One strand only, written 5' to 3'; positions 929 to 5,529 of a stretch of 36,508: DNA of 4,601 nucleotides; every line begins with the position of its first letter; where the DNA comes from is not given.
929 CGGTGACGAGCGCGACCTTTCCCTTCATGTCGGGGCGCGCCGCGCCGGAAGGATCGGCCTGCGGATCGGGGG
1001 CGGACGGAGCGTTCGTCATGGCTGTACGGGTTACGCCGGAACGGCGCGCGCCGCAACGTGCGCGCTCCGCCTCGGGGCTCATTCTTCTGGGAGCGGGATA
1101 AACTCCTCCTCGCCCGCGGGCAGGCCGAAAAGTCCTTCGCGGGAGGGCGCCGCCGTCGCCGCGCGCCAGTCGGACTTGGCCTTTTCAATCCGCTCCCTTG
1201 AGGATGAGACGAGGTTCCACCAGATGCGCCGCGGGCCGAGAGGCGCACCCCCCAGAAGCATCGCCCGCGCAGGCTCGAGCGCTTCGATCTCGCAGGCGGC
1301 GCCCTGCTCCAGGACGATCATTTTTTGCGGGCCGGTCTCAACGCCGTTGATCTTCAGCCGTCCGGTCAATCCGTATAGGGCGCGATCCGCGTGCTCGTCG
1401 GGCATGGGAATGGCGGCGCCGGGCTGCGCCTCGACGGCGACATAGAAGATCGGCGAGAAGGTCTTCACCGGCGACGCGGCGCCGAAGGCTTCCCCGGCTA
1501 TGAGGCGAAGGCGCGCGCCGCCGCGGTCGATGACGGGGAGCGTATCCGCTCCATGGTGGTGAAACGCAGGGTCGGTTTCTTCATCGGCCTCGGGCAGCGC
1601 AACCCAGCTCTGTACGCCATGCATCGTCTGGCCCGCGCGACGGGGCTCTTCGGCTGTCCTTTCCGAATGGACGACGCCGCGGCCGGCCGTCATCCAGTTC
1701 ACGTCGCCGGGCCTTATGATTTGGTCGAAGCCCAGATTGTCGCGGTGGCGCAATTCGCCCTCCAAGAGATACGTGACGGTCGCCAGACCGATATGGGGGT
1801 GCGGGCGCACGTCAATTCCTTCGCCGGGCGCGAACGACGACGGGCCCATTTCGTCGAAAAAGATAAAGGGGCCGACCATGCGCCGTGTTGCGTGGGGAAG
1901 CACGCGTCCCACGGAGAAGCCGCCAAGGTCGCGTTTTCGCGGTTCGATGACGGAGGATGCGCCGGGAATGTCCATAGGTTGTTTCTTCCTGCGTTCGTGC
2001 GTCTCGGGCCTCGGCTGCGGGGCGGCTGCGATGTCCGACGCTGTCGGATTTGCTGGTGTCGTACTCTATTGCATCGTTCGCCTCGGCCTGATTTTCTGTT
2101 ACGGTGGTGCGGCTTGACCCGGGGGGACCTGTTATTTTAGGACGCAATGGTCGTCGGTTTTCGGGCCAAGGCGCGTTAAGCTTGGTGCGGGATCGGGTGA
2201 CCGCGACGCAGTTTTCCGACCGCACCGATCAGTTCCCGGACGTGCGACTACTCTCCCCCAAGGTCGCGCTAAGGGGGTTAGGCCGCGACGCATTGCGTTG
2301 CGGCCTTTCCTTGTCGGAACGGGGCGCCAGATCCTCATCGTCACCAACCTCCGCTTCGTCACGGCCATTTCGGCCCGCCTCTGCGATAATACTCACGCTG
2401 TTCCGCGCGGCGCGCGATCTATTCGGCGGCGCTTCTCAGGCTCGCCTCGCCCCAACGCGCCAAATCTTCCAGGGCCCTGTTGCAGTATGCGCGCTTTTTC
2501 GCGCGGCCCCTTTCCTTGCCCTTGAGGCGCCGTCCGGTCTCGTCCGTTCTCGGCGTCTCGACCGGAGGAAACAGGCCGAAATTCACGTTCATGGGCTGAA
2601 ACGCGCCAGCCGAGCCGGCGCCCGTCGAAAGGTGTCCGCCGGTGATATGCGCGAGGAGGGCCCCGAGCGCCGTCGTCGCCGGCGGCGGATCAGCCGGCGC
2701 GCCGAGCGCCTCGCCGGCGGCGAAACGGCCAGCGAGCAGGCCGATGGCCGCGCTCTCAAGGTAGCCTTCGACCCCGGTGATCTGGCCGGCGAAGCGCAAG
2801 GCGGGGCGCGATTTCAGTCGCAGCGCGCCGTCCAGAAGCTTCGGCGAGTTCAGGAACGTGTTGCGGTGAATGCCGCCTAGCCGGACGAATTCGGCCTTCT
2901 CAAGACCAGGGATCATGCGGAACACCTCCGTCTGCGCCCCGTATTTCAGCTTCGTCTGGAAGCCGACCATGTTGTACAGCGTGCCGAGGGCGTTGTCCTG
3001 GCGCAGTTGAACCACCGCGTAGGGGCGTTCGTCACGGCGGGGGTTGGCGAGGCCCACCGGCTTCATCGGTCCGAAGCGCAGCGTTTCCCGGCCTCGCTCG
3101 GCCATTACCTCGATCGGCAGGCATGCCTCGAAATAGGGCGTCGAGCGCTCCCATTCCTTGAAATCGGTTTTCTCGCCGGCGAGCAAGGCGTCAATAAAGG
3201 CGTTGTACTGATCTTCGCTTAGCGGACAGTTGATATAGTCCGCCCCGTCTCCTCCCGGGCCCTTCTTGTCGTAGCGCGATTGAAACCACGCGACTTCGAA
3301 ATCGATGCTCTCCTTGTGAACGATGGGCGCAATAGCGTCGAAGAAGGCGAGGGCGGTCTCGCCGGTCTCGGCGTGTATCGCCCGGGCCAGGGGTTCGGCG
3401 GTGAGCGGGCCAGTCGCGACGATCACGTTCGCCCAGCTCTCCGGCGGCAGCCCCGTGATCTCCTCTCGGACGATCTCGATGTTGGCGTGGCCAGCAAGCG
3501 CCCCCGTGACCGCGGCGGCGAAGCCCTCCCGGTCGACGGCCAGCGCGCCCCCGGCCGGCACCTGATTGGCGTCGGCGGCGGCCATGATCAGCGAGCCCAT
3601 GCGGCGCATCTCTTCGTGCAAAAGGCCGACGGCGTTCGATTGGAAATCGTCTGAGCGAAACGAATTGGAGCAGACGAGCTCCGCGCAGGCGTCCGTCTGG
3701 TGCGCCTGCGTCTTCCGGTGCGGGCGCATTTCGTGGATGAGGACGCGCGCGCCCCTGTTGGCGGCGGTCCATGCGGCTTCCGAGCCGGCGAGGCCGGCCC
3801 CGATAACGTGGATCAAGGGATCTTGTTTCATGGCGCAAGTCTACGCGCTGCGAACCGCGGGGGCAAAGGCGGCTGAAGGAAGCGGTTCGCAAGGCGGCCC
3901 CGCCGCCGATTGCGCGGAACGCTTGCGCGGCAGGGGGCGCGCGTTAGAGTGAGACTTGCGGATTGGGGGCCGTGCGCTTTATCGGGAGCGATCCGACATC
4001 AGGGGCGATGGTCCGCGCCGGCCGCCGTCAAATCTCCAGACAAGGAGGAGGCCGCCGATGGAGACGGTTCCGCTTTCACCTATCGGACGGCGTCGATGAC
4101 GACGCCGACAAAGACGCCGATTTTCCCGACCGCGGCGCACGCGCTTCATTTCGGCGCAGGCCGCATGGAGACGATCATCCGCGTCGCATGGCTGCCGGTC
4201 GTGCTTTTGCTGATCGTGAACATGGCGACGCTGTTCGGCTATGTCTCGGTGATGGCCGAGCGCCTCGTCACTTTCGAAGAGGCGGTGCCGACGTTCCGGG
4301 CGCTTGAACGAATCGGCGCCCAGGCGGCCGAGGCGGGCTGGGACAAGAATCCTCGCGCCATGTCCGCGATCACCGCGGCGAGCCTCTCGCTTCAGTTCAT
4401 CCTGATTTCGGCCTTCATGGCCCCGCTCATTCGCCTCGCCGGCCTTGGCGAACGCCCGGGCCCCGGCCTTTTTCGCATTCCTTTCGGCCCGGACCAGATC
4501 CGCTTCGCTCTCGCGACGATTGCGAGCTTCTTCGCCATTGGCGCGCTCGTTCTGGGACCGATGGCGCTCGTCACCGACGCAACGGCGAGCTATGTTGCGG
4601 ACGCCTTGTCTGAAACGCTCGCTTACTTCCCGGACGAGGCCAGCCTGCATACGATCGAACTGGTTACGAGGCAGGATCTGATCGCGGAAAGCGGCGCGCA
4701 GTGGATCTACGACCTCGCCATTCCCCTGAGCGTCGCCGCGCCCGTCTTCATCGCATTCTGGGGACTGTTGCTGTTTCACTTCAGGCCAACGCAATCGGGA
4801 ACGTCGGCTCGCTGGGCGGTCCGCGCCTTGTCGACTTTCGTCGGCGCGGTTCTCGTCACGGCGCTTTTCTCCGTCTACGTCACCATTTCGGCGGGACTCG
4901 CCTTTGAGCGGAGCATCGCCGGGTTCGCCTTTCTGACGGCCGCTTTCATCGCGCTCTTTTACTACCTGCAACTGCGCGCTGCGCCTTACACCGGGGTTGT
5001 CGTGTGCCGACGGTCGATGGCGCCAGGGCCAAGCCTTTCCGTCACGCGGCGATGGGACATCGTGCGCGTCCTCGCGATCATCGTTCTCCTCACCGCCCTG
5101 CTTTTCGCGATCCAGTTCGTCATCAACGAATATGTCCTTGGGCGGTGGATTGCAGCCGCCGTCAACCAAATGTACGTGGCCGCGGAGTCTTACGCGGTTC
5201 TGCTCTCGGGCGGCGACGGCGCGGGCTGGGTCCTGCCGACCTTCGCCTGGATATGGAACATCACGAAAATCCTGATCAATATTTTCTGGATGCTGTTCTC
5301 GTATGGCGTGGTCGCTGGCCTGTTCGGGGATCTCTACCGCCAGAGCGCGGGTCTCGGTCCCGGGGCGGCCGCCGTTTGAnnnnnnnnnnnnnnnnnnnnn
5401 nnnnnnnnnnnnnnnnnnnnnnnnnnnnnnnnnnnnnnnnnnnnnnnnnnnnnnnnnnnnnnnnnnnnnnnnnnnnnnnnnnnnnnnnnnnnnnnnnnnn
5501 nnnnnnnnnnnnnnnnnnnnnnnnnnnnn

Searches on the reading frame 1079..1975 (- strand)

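Call 79: search_protein_families(library=pfam, proteins=[window:1079-1975:-], max_evalue=0.00001)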
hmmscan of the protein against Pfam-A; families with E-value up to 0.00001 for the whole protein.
window:1079-1975:- (298 aa): 2 families
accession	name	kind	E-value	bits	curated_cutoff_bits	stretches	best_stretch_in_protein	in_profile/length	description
PF02678.22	Pirin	-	1.1e-35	122.3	26.1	1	21-125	3-108/108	Pirin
PF05726.19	Pirin_C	-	9.4e-23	81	27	1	178-273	1-100/103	Pirin C-terminal cupin domain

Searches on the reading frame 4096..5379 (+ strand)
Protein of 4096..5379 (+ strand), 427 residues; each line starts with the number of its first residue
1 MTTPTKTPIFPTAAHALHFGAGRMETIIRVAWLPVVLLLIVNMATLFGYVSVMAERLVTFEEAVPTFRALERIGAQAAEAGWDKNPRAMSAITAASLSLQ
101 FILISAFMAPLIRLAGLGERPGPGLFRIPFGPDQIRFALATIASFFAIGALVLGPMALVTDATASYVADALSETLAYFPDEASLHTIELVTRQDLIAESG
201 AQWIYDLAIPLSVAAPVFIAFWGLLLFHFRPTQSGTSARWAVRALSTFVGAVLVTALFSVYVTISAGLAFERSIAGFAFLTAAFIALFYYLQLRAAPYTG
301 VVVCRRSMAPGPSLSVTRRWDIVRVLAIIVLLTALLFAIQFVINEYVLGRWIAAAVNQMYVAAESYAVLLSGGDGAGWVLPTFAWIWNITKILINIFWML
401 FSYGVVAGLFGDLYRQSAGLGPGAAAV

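Call 3: search_protein_families(library=pfam, proteins=[window:4096-5379:+], max_evalue=1)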
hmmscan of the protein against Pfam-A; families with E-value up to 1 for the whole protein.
window:4096-5379:+ (427 aa): 1 family
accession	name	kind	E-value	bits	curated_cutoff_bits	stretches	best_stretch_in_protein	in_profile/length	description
PF14068.11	YuiB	-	0.033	15.2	27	0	326-359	3-36/101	Putative membrane protein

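Call 4: search_protein_families(library=padloc, proteins=[window:4096-5379:+], max_evalue=1)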
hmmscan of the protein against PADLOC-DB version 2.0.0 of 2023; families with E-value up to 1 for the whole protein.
window:4096-5379:+ (427 aa): 0 families

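Call 5: search_protein_families(library=ncbifam, proteins=[window:4096-5379:+], max_evalue=1)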
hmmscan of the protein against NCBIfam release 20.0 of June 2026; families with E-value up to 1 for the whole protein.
window:4096-5379:+ (427 aa): 0 families
